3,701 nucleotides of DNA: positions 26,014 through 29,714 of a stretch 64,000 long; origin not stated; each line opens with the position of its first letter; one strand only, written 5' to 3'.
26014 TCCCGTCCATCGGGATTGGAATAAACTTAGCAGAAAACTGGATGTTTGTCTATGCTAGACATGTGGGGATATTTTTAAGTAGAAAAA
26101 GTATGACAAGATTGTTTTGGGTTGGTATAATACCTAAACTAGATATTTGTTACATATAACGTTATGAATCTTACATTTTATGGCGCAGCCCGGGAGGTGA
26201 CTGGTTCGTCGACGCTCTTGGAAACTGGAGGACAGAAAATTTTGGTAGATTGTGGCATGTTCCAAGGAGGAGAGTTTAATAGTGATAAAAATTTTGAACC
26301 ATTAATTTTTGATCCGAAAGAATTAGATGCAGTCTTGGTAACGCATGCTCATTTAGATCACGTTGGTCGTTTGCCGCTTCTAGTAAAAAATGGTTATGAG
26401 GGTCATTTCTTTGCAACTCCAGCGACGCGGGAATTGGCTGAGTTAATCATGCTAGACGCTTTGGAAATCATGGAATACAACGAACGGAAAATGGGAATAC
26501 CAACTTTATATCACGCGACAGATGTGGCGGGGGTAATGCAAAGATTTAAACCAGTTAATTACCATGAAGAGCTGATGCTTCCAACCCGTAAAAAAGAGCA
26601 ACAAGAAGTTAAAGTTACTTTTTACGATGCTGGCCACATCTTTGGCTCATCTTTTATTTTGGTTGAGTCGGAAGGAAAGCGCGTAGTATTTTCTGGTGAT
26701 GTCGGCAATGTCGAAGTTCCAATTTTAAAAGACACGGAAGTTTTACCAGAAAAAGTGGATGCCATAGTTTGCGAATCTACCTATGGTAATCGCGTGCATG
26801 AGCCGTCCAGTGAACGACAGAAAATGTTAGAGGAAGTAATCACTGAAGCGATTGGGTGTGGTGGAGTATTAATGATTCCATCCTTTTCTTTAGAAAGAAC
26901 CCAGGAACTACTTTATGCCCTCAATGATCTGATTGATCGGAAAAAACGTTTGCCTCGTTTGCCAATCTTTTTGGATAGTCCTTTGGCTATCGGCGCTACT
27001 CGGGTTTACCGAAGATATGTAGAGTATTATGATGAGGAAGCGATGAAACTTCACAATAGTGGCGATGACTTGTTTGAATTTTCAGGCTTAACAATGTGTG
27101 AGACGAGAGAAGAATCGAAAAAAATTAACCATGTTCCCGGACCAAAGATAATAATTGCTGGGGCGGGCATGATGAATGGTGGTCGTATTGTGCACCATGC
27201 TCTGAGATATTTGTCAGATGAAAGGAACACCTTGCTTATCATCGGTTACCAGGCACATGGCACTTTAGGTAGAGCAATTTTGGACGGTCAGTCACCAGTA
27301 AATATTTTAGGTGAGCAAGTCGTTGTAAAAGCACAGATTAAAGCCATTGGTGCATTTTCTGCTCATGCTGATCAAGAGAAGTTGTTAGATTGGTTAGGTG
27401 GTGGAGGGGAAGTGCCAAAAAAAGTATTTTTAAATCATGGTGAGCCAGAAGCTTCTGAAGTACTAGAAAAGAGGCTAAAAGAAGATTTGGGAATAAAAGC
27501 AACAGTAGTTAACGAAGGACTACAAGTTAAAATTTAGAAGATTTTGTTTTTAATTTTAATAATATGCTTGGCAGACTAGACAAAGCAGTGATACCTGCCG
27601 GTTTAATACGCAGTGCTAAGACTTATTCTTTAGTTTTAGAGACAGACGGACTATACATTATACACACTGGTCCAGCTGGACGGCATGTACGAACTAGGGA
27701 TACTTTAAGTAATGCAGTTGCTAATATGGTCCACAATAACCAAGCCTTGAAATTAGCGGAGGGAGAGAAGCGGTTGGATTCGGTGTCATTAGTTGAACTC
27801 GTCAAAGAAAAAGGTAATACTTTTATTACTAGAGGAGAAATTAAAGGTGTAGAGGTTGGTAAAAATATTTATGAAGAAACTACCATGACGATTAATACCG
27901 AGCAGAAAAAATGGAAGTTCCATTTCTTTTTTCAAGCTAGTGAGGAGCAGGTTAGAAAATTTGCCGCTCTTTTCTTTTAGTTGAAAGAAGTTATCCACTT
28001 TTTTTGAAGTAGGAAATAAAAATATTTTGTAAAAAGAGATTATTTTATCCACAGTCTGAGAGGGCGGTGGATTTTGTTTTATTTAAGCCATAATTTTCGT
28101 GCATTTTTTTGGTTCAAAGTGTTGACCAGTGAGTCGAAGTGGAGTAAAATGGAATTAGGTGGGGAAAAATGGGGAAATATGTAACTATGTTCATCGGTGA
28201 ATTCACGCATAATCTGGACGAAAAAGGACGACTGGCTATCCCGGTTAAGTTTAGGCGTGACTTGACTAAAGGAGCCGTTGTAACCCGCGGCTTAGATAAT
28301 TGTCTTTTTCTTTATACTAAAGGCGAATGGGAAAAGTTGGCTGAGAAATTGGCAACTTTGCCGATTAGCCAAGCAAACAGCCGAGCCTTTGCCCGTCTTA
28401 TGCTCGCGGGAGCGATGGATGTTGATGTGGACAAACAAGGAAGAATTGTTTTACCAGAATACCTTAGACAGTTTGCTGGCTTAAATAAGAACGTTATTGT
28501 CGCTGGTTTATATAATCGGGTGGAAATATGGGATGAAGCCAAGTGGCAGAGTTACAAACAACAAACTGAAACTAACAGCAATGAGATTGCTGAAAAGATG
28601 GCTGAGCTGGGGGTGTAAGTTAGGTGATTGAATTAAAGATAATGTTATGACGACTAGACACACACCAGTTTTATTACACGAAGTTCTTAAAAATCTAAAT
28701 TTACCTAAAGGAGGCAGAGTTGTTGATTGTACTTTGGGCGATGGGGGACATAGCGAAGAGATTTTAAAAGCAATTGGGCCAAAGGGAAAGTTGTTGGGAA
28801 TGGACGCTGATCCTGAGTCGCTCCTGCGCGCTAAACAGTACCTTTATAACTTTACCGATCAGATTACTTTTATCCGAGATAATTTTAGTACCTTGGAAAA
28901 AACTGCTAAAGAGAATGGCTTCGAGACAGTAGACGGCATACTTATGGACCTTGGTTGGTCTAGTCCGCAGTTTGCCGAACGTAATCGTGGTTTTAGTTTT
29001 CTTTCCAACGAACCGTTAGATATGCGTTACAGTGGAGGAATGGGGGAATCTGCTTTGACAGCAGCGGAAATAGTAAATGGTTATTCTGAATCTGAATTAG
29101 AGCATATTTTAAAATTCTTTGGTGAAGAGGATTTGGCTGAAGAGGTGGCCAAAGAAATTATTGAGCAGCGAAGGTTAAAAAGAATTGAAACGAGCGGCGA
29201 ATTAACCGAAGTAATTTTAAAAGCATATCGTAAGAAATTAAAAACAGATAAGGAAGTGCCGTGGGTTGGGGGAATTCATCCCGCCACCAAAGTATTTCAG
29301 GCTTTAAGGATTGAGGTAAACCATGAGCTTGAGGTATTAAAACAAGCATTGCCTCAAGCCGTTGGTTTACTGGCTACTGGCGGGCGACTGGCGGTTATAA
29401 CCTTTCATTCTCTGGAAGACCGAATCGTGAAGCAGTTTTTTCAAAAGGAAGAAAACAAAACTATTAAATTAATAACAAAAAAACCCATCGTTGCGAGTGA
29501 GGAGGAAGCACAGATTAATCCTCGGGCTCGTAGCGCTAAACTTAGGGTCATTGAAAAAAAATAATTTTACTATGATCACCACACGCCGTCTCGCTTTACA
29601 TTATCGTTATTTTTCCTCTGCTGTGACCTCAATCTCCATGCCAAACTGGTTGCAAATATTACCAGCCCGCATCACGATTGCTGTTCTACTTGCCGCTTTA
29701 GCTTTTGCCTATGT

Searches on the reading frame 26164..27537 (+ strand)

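Call 73: search_protein_families(library=pfam, proteins=[window:26164-27537:+], max_evalue=0.001)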
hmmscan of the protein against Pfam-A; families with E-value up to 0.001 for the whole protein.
window:26164-27537:+ (457 aa): 6 families
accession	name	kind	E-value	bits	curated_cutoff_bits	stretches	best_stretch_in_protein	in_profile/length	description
PF10996.14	Beta-Casp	-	9e-40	136.4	27.7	1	246-372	1-120/120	Beta-Casp domain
PF00753.33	Lactamase_B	-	2.2e-16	60.8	22.7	1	12-187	4-157/196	Metallo-beta-lactamase superfamily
PF07521.17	RMMBL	-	1.2e-14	54.4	21.6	1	386-448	2-62/63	Zn-dependent metallo-hydrolase RNA specificity domain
PF16661.11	Lactamase_B_6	-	1.9e-14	53.9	27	1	18-183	1-165/193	Metallo-beta-lactamase superfamily domain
PF12706.13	Lactamase_B_2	-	1.6e-09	38.1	27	1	25-205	2-164/200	Beta-lactamase superfamily domain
PF13483.12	Lactamase_B_3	-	0.00062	20.2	24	0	14-68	7-51/160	Beta-lactamase superfamily domain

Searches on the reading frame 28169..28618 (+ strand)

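Call 73: search_protein_families(library=pfam, proteins=[window:28169-28618:+], max_evalue=0.001)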
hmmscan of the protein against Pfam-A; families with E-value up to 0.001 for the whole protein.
window:28169-28618:+ (149 aa): 1 family
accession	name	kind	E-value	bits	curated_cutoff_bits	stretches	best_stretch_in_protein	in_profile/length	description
PF02381.23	MraZ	-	2.8e-41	139.8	23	2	7-76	1-71/72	MraZ protein, putative antitoxin-like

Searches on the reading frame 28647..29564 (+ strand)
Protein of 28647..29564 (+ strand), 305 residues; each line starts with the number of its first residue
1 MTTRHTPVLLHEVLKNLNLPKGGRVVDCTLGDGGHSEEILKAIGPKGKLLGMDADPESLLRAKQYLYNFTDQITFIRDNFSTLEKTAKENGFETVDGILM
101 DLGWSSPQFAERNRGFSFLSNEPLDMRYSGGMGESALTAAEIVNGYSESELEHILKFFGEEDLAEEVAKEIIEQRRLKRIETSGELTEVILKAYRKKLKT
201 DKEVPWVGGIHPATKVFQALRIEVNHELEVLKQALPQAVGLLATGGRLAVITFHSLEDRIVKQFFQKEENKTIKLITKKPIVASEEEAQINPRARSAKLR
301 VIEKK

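Call 73: search_protein_families(library=pfam, proteins=[window:28647-29564:+], max_evalue=0.001)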
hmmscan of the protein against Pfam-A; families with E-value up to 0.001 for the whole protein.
window:28647-29564:+ (305 aa): 5 families
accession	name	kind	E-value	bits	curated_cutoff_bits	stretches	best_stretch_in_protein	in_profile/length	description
PF01795.25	Methyltransf_5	-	3.3e-102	342.6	27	1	3-305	2-309/309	MraW methylase family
PF13847.12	Methyltransf_31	-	9e-06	25.9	27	1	21-94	3-77/145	Methyltransferase domain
PF01728.25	FtsJ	-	3.5e-05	24.2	24.1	1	10-103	9-100/181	FtsJ-like methyltransferase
PF08704.16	GCD14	-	0.00021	21.5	26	1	13-102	32-121/247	tRNA methyltransferase complex GCD14 subunit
PF13649.12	Methyltransf_25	-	0.00028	22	27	1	25-93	1-66/97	Methyltransferase domain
